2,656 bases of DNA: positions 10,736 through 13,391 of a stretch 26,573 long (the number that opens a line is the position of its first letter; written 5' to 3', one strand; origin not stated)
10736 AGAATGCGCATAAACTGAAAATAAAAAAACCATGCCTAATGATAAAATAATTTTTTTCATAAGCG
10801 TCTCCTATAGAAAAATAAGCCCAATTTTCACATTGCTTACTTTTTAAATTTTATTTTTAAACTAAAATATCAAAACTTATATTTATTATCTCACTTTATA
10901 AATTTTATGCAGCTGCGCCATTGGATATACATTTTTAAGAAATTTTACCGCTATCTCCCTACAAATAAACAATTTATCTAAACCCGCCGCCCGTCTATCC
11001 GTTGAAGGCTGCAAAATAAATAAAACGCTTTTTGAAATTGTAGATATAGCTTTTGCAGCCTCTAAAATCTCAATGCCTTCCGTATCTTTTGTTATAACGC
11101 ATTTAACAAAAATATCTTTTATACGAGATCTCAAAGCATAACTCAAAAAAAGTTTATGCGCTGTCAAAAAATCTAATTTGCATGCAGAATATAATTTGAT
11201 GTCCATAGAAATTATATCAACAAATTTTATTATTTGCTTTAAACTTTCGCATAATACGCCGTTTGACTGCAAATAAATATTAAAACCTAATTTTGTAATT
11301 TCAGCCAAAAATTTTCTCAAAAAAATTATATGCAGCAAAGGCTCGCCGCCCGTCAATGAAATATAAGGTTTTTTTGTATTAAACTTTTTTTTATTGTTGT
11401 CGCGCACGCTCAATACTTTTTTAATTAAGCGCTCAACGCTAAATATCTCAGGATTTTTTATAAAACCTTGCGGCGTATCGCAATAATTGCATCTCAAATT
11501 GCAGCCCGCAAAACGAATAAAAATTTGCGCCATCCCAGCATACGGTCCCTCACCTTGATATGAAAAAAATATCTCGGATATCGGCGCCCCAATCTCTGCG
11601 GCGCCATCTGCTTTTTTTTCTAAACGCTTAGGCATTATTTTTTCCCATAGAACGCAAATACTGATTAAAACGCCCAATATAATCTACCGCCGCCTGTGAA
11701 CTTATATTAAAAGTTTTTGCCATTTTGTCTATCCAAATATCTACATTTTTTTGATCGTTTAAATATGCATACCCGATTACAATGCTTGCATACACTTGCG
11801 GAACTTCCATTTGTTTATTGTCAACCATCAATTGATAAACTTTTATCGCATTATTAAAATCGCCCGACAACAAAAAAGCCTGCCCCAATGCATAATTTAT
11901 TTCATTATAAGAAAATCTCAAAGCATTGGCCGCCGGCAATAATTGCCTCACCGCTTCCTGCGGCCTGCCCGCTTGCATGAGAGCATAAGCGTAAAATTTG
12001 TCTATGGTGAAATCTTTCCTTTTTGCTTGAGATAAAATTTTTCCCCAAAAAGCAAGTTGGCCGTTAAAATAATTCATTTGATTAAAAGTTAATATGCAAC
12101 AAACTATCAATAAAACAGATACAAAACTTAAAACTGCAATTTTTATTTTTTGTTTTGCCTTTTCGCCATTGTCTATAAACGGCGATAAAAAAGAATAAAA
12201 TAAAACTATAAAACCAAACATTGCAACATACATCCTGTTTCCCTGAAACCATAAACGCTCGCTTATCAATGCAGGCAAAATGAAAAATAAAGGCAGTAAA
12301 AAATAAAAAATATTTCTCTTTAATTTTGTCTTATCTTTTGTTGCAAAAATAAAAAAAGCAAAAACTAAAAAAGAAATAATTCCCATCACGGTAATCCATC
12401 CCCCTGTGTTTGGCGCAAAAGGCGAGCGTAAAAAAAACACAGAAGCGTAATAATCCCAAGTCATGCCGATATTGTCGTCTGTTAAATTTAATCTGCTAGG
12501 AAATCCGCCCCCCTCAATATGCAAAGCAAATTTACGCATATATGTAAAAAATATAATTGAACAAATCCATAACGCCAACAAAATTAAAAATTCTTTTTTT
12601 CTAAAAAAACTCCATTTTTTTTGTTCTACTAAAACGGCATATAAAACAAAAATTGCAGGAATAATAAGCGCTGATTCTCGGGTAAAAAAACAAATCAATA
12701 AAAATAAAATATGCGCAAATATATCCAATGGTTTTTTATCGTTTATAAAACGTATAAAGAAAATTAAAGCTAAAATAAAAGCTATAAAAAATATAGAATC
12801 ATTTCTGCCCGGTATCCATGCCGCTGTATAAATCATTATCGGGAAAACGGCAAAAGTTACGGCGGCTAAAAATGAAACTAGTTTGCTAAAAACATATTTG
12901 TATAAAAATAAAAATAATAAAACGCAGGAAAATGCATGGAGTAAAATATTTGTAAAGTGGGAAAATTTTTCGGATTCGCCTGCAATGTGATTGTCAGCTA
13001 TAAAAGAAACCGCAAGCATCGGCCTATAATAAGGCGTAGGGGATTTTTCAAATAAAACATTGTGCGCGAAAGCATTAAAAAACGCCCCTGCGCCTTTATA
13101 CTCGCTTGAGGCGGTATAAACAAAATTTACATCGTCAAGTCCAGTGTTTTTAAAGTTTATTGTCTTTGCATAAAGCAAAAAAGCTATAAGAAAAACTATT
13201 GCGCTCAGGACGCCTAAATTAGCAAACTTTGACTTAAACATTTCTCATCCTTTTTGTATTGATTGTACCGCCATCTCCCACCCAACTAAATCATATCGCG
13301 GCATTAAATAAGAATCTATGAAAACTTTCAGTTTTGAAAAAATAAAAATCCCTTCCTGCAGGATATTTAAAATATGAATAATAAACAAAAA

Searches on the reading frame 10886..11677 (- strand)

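Call 13: search_protein_families(library=pfam, proteins=[window:10886-11677:-])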
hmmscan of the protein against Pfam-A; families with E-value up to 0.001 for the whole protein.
window:10886-11677:- (263 aa): 2 families
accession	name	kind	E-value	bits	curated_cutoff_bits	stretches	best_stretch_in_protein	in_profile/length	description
PF04055.27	Radical_SAM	-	5.7e-11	43.3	29.5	1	56-161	4-110/166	Radical SAM superfamily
PF13353.11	Fer4_12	-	1.1e-06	29.4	22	1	51-155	7-111/137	4Fe-4S single cluster domain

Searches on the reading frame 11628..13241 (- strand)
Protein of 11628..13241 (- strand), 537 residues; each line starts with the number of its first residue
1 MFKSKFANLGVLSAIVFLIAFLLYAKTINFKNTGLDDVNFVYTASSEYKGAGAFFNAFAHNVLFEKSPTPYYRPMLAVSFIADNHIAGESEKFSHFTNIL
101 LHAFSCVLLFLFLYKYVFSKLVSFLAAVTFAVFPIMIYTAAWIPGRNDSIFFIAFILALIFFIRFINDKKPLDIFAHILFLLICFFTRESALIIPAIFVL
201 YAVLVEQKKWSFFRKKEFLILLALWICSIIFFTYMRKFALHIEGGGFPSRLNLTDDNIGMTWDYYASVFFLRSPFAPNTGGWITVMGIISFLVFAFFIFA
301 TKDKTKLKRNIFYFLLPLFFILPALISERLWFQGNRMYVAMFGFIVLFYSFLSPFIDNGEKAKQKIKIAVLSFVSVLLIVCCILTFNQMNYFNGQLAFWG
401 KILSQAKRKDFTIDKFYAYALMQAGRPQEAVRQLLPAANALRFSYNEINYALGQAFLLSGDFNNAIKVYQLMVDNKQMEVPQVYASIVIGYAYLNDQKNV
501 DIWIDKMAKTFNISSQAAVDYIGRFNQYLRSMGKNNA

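Call 13: search_protein_families(library=pfam, proteins=[window:11628-13241:-])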
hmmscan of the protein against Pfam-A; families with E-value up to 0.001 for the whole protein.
window:11628-13241:- (537 aa): 2 families
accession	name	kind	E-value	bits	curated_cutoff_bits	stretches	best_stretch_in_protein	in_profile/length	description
PF13231.12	PMT_2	-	8.4e-05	23.3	26.1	1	85-228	15-155/160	Dolichyl-phosphate-mannose-protein mannosyltransferase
PF13432.12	TPR_16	-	0.0009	20.1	32.7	0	418-475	4-60/65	Tetratricopeptide repeat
